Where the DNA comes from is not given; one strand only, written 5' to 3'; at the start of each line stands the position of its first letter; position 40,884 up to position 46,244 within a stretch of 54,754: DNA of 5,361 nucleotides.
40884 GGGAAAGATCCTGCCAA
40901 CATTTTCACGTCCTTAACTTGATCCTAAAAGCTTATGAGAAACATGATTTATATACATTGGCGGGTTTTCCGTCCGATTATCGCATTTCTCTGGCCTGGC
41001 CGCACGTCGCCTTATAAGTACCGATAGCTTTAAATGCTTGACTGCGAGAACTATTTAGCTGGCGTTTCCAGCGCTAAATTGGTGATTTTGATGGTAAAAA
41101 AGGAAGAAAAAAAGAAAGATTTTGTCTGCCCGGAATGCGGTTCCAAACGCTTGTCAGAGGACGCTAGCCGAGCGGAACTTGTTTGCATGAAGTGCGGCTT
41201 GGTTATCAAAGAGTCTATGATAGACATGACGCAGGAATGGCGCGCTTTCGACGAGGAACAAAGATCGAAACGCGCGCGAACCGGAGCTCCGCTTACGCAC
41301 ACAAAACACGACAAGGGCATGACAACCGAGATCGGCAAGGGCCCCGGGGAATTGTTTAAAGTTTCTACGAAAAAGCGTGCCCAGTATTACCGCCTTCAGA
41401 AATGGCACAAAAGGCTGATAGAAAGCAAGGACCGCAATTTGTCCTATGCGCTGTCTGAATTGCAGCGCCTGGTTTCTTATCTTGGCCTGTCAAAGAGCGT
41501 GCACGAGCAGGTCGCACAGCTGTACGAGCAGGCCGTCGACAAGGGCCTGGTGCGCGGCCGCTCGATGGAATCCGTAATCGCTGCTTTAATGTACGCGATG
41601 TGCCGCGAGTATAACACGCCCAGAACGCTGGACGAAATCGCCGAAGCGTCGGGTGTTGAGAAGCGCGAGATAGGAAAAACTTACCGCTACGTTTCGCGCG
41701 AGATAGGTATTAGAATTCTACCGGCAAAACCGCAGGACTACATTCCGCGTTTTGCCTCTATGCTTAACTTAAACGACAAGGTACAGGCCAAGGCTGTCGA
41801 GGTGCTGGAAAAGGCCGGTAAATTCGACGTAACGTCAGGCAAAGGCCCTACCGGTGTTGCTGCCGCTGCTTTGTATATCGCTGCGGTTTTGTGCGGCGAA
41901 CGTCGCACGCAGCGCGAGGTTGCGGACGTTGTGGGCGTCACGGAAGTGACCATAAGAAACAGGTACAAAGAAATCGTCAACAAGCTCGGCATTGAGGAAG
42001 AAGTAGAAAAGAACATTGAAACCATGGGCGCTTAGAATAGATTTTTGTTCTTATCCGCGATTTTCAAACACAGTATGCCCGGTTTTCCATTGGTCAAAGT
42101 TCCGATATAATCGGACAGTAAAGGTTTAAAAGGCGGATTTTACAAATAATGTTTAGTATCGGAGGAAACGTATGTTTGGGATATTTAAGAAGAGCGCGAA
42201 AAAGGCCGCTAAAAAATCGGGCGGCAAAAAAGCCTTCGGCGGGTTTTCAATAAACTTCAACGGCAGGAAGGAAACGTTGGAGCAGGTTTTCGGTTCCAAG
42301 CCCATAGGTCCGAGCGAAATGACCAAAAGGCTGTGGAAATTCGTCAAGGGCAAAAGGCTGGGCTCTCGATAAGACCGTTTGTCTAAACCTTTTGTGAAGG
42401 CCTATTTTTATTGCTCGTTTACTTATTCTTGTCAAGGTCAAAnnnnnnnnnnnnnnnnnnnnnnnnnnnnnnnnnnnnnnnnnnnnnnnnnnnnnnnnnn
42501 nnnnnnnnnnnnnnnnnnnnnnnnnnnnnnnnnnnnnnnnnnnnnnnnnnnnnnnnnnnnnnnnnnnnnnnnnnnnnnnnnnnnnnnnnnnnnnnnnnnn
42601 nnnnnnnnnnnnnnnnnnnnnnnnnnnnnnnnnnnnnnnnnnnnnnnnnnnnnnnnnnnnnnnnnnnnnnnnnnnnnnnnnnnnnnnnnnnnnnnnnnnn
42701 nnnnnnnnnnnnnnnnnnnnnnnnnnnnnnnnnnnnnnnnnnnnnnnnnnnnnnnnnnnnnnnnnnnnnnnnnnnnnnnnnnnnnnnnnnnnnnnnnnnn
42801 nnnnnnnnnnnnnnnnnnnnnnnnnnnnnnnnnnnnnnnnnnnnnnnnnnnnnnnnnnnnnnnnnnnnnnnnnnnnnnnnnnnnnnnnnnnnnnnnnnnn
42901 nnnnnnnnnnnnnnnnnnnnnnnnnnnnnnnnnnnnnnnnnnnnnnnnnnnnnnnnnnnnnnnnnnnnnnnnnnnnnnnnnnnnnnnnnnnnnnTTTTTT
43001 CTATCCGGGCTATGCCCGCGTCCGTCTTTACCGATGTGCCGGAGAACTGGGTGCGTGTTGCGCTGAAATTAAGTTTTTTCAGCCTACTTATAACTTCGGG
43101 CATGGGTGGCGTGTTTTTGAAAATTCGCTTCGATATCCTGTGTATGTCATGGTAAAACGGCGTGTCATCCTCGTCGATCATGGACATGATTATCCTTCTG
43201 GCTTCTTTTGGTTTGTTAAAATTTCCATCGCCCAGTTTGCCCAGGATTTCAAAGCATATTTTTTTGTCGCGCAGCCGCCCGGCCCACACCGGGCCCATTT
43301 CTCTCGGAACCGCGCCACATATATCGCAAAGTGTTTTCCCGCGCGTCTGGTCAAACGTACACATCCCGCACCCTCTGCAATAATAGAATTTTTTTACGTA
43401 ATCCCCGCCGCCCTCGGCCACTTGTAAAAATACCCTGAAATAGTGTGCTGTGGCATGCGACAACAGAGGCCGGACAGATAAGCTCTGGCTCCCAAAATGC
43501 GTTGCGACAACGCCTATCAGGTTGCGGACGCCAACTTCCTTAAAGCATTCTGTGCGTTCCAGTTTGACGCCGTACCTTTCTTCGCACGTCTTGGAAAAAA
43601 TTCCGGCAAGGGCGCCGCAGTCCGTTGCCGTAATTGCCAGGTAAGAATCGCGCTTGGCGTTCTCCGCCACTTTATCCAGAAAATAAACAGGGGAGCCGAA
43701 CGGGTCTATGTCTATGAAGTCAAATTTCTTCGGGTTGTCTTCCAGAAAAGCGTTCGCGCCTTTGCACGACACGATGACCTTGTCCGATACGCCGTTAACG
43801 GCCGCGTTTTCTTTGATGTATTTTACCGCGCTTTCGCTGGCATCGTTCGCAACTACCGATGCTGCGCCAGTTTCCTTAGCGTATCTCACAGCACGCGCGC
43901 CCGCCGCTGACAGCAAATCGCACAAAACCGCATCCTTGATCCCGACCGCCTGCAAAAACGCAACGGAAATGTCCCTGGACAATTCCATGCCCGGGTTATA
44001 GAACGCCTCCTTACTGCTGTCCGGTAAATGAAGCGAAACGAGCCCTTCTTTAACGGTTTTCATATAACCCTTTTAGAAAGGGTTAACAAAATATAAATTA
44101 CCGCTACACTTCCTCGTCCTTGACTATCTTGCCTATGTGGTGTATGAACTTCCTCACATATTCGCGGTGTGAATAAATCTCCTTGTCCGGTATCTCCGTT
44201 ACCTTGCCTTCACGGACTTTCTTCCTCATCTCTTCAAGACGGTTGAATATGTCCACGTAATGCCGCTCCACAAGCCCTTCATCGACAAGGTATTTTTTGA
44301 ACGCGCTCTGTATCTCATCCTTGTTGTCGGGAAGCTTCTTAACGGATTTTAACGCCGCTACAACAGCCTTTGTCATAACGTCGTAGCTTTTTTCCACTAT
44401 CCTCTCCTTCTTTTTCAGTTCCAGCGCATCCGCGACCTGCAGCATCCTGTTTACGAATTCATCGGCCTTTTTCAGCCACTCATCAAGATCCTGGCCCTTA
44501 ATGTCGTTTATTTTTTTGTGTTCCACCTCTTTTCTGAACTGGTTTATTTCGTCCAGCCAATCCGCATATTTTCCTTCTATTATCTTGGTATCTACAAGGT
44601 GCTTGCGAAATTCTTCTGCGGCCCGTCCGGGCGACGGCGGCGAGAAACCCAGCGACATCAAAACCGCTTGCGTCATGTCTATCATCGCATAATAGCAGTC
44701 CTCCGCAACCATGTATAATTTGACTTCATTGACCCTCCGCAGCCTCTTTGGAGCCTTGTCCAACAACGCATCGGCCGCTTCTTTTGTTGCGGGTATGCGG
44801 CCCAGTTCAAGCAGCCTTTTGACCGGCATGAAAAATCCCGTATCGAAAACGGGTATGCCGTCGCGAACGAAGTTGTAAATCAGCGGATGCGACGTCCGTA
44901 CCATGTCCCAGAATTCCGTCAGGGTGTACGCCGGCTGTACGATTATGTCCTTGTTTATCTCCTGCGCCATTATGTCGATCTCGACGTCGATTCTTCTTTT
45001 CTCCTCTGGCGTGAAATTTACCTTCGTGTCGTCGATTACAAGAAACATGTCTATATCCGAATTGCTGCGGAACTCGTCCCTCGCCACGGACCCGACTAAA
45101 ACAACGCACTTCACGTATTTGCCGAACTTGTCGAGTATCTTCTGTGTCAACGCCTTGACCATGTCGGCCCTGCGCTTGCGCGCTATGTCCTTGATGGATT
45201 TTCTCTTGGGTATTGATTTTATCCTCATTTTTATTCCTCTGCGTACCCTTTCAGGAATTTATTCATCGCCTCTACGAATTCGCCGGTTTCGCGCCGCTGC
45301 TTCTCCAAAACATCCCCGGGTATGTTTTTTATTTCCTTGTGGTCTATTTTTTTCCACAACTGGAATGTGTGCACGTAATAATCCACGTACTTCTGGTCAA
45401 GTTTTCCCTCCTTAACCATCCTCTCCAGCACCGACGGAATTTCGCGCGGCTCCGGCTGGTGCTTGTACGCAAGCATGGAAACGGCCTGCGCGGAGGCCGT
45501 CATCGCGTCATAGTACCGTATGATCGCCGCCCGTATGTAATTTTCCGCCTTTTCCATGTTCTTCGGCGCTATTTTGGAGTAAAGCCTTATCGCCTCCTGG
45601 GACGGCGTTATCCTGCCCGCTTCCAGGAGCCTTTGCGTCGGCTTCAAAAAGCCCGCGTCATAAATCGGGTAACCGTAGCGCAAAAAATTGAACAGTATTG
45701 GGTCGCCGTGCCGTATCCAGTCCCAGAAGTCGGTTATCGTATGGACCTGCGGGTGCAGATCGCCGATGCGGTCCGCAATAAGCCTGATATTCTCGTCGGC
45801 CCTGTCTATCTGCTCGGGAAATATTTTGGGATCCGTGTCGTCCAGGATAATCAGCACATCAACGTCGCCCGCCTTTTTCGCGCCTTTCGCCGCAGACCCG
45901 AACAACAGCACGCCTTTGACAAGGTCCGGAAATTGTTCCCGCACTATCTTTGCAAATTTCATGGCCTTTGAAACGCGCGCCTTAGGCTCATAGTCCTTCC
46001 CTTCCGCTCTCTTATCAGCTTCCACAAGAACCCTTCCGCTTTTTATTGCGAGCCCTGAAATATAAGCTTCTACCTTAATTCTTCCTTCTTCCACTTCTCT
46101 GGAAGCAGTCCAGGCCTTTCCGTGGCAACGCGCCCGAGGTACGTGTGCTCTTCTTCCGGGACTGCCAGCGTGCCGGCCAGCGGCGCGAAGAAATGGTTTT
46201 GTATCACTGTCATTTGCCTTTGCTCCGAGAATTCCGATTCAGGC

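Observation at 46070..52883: Uncharacterised nine-gene cluster: two giant soluble proteins, duplicated 2-TM miniproteins, a 10-TM protein and a divergent three-gene operon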

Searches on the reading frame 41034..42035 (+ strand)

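Call 82: search_protein_families(library=pfam, proteins=[window:41034-42035:+], max_evalue=0.001)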
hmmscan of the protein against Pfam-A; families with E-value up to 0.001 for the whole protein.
window:41034-42035:+ (333 aa): 3 families
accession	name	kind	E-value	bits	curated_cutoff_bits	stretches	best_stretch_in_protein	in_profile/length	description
PF00382.24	TFIIB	-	3.3e-47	158.9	23.6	2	231-316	6-91/92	Transcription factor TFIIB repeat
PF08271.17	Zn_Ribbon_TF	-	3.6e-16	58.9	29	1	30-72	1-43/43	TFIIB zinc-binding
PF04545.22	Sigma70_r4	-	2e-06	27.6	24.1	1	288-318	18-48/50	Sigma-70, region 4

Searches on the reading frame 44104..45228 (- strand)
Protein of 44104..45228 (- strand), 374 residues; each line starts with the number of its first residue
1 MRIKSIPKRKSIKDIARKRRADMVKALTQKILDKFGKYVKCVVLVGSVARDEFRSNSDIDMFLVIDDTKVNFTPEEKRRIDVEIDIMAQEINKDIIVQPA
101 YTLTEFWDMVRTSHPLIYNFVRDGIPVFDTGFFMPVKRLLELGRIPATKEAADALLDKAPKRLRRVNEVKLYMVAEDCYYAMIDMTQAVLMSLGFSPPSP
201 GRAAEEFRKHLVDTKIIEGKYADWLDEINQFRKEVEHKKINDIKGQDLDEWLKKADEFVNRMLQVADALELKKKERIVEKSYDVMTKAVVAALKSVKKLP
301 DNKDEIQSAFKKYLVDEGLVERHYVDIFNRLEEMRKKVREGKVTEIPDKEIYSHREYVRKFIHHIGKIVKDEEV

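Call 43: search_protein_families(library=pfam, proteins=[window:44104-45228:-], max_evalue=10)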
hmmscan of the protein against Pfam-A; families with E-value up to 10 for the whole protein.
window:44104-45228:- (374 aa): 8 families
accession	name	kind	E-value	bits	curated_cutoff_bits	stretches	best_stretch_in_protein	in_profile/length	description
PF18765.7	Polbeta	-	1.7e-07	31.7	26.9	1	30-95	2-64/93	Polymerase beta, Nucleotidyltransferase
PF01909.29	NTP_transf_2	-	5.9e-07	30.2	21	1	30-81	6-55/93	Nucleotidyltransferase domain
PF05168.19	HEPN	-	6.5e-06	26.7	22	2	250-369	3-111/117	HEPN domain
PF22600.2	MTPAP-like_central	-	1.8e-05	25.3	27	1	9-92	11-88/139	Poly(A) RNA polymerase, mitochondrial-like, central palm domain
PF03445.19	DUF294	-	0.00081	19.7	21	1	37-92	47-95/138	Putative nucleotidyltransferase DUF294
PF20726.3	Nairovirus_Gn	-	0.041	13.3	26.5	1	156-194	257-294/322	Nairovirus, structural glycoprotein Gn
PF22278.2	DUF6958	-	0.072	13.9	27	1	271-317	10-59/90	Family of unknown function (DUF6958)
PF15903.10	PL48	-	0.08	12.3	31.4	1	271-368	27-122/346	Filopodia upregulated, FAM65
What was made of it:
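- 44104..45228 (-): N2: 374-aa nucleotidyltransferase (NTP_transf_2 domain plus C-terminal HEPN-like helical domain). Last gene of the minus-strand operon; lies outside the finding's coordinates. Pfam Polbeta 1.7e-7, NTP_transf_2 5.9e-7 and HEPN 6.5e-6 (call 43).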

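Call 64: search_protein_families(library=padloc, proteins=[window:44104-45228:-], max_evalue=0.1)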
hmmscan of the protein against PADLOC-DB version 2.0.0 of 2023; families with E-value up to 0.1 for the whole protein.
window:44104-45228:- (374 aa): 9 families
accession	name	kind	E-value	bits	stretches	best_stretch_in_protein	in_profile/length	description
PDLC04903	PDC-S09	-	1.5e-12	45.8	1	21-125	8-106/108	-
PDLC04907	PDC-S09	-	1.1e-08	33.2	1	20-126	10-113/114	-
PDLC04778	PDC-M70A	-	2.2e-07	28.6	1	16-118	25-117/355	-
PDLC04906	PDC-S09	-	2.2e-06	26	1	23-73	10-58/98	-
PDLC04368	PDC-M05A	-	2.7e-06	25.4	1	23-71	92-139/201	-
PDLC04904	PDC-S09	-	1.9e-05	22.8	1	24-69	9-55/104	-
PDLC04369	PDC-M05A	-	5e-05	21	1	11-71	80-138/201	-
PDLC04902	PDC-S09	-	8.6e-05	20.8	1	39-73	21-61/97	-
PDLC04372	PDC-M05A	-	0.00092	17.5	1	28-69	65-106/167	-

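Call 65: search_protein_families(library=phrogs, proteins=[window:44104-45228:-], max_evalue=0.1)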
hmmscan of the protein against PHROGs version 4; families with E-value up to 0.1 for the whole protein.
window:44104-45228:- (374 aa): 2 families
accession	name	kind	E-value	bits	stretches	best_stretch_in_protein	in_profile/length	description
phrog_24076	-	unknown function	0.0048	17.3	1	39-77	3-41/229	-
phrog_4405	-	unknown function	0.02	16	0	286-345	32-90/168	-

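Call 76: search_solved_structures(query=window:44104-45228:-, max_evalue=1)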
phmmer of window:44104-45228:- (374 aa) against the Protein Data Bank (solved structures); distinct sequences matched with E-value up to 1: 10.
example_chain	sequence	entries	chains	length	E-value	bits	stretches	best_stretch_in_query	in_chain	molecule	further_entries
6p01_A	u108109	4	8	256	2.6e-05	26.9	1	16-133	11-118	Kanamycin nucleotidyltransferase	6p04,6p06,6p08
1kan_A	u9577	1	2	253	6.4e-05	25.6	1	16-132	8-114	KANAMYCIN NUCLEOTIDYLTRANSFERASE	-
1kny_A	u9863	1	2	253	7.5e-05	25.4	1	16-117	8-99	KANAMYCIN NUCLEOTIDYLTRANSFERASE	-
6nlt_A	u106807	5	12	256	9.5e-05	25.1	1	16-133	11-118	Kanamycin nucleotidyltransferase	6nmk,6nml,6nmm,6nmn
6un8_A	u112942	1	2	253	0.00011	24.9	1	16-131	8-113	Aminoglycoside NucleotidylTransferase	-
9xbd_E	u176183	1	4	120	0.0014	21.3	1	24-125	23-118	Nucleotidyltransferase domain-containing protein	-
11cu_A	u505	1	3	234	0.33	13.4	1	259-340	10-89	ZnO48_baseKO_ES_Complex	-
5ze7_B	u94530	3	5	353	0.34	13.4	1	102-162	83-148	UDP-glucose:tetrahydrobiopterin glucosyltransferase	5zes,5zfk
5zer_A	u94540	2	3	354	0.34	13.4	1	102-162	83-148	UDP-glucose:tetrahydrobiopterin glucosyltransferase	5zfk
7ae2_B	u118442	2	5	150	0.36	13.3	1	25-73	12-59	MNT ANTITOXIN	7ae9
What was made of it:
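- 44104..45228 (-): Nearest solved structure is kanamycin nucleotidyltransferase, 2.6e-5 (call 76).
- On Kanamycin-nucleotidyltransferase-like / MNT-HEPN nucleotidyltransferases: There is a KNTase match at 2.6e-5 (call 76).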

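Call 99: search_protein_families(library=ncbifam, proteins=[window:44104-45228:-], max_evalue=0.01)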
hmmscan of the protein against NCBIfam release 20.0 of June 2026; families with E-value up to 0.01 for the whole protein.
window:44104-45228:- (374 aa): 6 families
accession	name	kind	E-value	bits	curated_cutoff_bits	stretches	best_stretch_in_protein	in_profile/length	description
NF033061.1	ANT_4p_I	equivalog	9.6e-08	31.9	350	1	14-112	5-102/253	ANT(4')-I family aminoglycoside nucleotidyltransferase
NF000181.1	ANT_4p_Ia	exception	1.5e-07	31.1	500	1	15-98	7-91/253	aminoglycoside O-nucleotidyltransferase ANT(4')-Ia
NF051895.1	anti_phage_HalB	equivalog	1.8e-05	24.4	190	1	42-71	2-31/211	anti-phage Hailong system nucleotidyltransferase HalB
NF047752.1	MntA_antitoxin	equivalog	0.00014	21.7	60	1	38-85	6-50/106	type VII toxin-antitoxin system MntA family adenylyltransferase antitoxin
NF012212.1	ANT_9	subfamily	0.00073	18.9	340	1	29-121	11-101/249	aminoglycoside nucleotidyltransferase ANT(9)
NF000079.1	ANT_4p_Ib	exception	0.0065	16.1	500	1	14-69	8-63/256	aminoglycoside O-nucleotidyltransferase ANT(4')-Ib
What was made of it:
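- The nearest solved or named relatives of N are aminoglycoside nucleotidyltransferases (calls 76, 99).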

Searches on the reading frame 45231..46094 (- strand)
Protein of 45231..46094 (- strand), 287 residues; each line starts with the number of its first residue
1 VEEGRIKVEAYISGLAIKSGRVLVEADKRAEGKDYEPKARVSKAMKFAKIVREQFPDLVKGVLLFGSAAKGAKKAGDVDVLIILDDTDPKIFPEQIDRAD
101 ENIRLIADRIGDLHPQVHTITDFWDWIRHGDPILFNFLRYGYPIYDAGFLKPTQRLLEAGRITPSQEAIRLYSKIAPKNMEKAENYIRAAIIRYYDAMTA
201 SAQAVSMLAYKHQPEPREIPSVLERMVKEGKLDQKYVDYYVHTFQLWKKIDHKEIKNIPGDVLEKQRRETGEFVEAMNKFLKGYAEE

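Call 43: search_protein_families(library=pfam, proteins=[window:45231-46094:-], max_evalue=10)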
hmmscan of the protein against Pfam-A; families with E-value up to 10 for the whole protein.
window:45231-46094:- (287 aa): 4 families
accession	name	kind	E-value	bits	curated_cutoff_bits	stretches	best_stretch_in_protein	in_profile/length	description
PF01909.29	NTP_transf_2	-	5e-09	36.9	21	1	45-125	2-79/93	Nucleotidyltransferase domain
PF18765.7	Polbeta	-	0.00015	22.3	26.9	1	58-145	12-88/93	Polymerase beta, Nucleotidyltransferase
PF14792.12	DNA_pol_B_palm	-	0.0099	16.5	25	1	46-89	9-54/113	DNA polymerase beta palm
PF07815.19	Abi_HHR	-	0.08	13.6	27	1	158-191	16-49/77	Abl-interactor HHR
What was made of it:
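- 45231..46094 (-): N1: 287-aa nucleotidyltransferase. Its start overlaps the 3' end of the T gene by 25 nt. Pfam NTP_transf_2 5e-9 (call 43).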

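Call 64: search_protein_families(library=padloc, proteins=[window:45231-46094:-], max_evalue=0.1)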
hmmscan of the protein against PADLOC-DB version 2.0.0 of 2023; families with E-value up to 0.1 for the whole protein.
window:45231-46094:- (287 aa): 9 families
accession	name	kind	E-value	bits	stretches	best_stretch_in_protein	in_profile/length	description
PDLC04907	PDC-S09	-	1.6e-06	26.2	1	43-105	13-74/114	-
PDLC04903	PDC-S09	-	3.4e-06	25.3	1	46-87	13-55/108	-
PDLC04369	PDC-M05A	-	0.0015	16.2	1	48-85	92-130/201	-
PDLC04368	PDC-M05A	-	0.0033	15.3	1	55-101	103-150/201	-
PDLC04906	PDC-S09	-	0.005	15.2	1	59-88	24-54/98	-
PDLC04905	PDC-S09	-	0.029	12.7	1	59-94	21-58/101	-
PDLC04904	PDC-S09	-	0.032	12.5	1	60-88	26-55/104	-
PDLC04902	PDC-S09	-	0.047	12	1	59-87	21-50/97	-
PDLC03925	OloA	-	0.047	11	1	98-245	135-269/596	-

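Call 65: search_protein_families(library=phrogs, proteins=[window:45231-46094:-], max_evalue=0.1)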
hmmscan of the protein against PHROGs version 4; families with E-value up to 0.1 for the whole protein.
window:45231-46094:- (287 aa): 0 families

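Call 77: search_solved_structures(query=window:45231-46094:-, max_evalue=1)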
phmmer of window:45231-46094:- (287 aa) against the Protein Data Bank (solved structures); distinct sequences matched with E-value up to 1: 3.
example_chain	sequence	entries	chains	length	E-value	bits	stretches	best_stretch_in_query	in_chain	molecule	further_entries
5mfi_A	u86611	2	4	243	0.1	15.6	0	144-192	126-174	YIII(Dq.V2)4CqI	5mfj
4iyp_A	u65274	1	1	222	0.31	13.9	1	198-270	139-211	Immunoglobulin-binding protein 1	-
9dzw_A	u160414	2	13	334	0.41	13.6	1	15-104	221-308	CalC6_3 with DHR extension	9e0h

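Call 99: search_protein_families(library=ncbifam, proteins=[window:45231-46094:-], max_evalue=0.01)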
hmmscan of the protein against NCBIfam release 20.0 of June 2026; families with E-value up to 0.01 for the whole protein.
window:45231-46094:- (287 aa): 2 families
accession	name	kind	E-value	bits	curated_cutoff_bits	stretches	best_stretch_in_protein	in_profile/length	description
NF012212.1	ANT_9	subfamily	8.9e-05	21.9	340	1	43-90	5-53/249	aminoglycoside nucleotidyltransferase ANT(9)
NF047752.1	MntA_antitoxin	equivalog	0.0018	18.1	60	0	57-101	6-41/106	type VII toxin-antitoxin system MntA family adenylyltransferase antitoxin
